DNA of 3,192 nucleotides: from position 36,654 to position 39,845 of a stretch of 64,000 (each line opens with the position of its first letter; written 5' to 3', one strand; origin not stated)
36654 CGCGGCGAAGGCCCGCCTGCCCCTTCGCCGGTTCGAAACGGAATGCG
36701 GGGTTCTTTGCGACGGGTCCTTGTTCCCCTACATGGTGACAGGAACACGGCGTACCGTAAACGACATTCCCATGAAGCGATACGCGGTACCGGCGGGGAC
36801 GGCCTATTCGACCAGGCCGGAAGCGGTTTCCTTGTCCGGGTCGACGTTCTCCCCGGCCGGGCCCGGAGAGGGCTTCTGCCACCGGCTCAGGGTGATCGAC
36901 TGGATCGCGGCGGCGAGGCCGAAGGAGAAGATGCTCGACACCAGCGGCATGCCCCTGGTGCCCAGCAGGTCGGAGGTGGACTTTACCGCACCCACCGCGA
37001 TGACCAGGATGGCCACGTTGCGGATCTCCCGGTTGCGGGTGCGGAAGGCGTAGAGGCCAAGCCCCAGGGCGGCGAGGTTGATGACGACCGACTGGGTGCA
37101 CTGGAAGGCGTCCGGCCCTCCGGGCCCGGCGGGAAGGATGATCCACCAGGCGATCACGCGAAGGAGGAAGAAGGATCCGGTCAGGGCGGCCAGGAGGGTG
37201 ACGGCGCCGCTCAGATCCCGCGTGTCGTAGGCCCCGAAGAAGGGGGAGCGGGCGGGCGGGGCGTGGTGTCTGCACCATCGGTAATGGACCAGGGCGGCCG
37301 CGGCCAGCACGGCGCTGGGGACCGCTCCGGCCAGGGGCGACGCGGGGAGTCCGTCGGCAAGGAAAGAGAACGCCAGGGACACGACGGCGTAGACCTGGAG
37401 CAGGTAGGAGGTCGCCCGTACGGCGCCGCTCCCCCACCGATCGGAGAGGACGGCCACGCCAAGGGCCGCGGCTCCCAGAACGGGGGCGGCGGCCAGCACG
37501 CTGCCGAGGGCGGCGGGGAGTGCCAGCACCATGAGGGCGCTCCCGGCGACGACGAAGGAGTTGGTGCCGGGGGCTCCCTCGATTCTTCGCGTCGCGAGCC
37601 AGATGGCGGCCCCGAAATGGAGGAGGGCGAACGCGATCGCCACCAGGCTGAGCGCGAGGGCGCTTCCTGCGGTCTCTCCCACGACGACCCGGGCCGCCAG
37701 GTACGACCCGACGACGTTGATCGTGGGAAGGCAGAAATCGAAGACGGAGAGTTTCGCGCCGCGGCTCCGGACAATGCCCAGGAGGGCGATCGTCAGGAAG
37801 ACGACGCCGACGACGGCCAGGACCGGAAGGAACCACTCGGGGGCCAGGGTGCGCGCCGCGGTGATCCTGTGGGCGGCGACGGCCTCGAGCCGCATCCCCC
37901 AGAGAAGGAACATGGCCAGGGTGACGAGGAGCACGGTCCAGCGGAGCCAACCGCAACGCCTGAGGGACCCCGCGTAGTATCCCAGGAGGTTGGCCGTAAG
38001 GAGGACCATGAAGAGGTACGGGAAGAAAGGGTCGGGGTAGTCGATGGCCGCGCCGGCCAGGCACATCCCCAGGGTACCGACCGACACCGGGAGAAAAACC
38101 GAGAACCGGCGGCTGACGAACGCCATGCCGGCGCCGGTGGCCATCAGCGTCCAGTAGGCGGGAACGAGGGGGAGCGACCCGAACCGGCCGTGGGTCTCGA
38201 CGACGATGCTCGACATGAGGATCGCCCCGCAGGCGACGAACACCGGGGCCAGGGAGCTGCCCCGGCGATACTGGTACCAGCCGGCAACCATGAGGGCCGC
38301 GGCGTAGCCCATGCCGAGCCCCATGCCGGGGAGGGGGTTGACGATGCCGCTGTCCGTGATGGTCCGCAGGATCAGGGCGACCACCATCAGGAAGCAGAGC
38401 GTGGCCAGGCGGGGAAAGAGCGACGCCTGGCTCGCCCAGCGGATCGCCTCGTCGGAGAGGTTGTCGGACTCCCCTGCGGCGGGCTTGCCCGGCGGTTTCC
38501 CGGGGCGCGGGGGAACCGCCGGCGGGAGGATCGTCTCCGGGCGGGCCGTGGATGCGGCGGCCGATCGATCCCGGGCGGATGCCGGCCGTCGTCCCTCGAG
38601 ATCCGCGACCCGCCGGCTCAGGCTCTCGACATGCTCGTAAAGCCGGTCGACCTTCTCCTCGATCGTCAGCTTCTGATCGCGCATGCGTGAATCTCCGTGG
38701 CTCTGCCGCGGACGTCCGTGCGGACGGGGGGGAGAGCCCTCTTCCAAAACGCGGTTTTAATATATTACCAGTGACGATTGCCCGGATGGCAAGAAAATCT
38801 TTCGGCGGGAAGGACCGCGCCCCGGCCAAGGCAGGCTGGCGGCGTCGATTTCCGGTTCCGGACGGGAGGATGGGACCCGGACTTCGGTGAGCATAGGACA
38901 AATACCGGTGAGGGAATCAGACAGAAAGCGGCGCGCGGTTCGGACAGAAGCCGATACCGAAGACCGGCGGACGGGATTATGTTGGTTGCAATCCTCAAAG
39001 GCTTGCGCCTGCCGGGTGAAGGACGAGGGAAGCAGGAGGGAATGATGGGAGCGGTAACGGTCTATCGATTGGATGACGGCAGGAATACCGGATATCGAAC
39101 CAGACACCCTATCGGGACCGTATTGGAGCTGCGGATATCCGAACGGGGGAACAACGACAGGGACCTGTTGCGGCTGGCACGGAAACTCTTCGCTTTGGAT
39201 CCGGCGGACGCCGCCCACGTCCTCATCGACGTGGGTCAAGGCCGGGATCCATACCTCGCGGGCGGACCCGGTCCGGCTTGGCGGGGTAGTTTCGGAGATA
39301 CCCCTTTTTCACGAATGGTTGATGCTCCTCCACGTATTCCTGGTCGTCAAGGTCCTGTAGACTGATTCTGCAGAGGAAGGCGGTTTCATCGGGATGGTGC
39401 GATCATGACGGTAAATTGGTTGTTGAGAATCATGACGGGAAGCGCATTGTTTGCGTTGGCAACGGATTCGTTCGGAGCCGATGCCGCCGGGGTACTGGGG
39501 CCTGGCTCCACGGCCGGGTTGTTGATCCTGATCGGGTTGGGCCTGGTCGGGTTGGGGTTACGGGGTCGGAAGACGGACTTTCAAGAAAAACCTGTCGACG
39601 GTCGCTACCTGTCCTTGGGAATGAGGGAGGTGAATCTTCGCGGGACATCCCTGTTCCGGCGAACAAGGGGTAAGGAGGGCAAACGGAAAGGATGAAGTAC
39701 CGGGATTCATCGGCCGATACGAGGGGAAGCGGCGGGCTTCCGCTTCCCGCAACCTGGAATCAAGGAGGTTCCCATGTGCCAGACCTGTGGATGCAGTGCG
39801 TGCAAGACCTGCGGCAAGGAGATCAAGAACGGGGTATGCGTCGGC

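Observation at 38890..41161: Two paralogous small proteins with co-duplicated ~150-nt 5' leaders head two separate small-gene operons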

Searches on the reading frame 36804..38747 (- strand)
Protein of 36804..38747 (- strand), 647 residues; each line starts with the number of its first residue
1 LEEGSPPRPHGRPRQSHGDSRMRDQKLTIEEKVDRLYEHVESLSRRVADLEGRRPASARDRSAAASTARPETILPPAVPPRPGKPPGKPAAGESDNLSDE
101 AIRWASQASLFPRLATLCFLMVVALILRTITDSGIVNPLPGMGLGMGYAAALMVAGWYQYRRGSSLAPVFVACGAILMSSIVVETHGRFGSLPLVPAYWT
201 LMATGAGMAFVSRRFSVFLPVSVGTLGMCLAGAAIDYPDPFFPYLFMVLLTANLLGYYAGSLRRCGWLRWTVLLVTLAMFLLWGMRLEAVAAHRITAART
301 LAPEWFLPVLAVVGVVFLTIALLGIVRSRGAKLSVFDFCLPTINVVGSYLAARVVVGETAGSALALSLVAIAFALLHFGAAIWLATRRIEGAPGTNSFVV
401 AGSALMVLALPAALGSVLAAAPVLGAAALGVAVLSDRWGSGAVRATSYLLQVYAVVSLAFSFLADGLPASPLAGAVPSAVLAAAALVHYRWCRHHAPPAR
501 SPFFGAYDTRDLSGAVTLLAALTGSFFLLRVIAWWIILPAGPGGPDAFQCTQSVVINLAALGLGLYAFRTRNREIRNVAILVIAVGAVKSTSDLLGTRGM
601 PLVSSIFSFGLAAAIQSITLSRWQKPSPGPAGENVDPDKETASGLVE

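Call 5: search_protein_families(library=pfam, proteins=[window:36804-38747:-], max_evalue=1)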
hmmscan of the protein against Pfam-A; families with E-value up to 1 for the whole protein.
window:36804-38747:- (647 aa): 4 families
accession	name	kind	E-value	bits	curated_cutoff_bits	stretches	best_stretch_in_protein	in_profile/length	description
PF10101.14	DUF2339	-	1.9e-07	30.7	33.6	2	113-532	7-421/659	Predicted membrane protein (DUF2339)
PF16526.10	CLZ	-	0.06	14.2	26.7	1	23-52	23-52/71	C-terminal leucine zipper domain of cyclic nucleotide-gated channels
PF23991.1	DUF7310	-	0.083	13.8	40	1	24-53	23-52/83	Coiled-coil region of unknown function (DUF7310)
PF02529.20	PetG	-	0.21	11.9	23.7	1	149-166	18-35/36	Cytochrome B6-F complex subunit 5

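Call 32: search_protein_families(library=ncbifam, proteins=[window:36804-38747:-], max_evalue=1)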
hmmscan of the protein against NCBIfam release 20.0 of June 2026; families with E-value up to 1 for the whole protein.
window:36804-38747:- (647 aa): 0 families

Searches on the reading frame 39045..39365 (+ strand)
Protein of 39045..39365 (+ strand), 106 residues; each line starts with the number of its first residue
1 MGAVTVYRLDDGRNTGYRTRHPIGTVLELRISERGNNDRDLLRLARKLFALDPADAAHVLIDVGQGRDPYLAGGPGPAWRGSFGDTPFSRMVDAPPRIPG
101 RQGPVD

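Call 5: search_protein_families(library=pfam, proteins=[window:39045-39365:+], max_evalue=1)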
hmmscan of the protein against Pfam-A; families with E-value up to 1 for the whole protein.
window:39045-39365:+ (106 aa): 0 families

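Call 32: search_protein_families(library=ncbifam, proteins=[window:39045-39365:+], max_evalue=1)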
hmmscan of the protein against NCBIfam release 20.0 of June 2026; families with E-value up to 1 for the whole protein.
window:39045-39365:+ (106 aa): 0 families

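Call 77: search_protein_families(library=phrogs, proteins=[window:39045-39365:+], max_evalue=0.1)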
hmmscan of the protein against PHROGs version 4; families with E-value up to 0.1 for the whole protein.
window:39045-39365:+ (106 aa): 0 families

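Call 78: search_protein_families(library=padloc, proteins=[window:39045-39365:+], max_evalue=0.1)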
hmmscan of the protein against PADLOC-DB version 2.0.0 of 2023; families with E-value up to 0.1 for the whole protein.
window:39045-39365:+ (106 aa): 0 families

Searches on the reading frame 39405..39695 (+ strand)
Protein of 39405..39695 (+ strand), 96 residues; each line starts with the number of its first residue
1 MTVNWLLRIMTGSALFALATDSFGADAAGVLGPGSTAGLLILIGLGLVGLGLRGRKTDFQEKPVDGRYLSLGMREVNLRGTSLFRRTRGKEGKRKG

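Call 5: search_protein_families(library=pfam, proteins=[window:39405-39695:+], max_evalue=1)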
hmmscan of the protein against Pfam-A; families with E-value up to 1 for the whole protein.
window:39405-39695:+ (96 aa): 0 families
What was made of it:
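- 39405..39695 (+): 96-aa protein with an N-terminal signal-like segment and a C-terminal hydrophobic stretch followed by RGRK. It is a recurrent operon partner. No Pfam hit (call 5).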

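Call 32: search_protein_families(library=ncbifam, proteins=[window:39405-39695:+], max_evalue=1)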
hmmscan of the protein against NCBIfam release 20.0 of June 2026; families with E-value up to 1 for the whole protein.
window:39405-39695:+ (96 aa): 0 families

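Call 77: search_protein_families(library=phrogs, proteins=[window:39405-39695:+], max_evalue=0.1)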
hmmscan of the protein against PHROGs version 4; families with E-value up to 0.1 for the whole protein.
window:39405-39695:+ (96 aa): 0 families

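Call 78: search_protein_families(library=padloc, proteins=[window:39405-39695:+], max_evalue=0.1)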
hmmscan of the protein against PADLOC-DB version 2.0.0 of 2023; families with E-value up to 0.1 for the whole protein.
window:39405-39695:+ (96 aa): 0 families
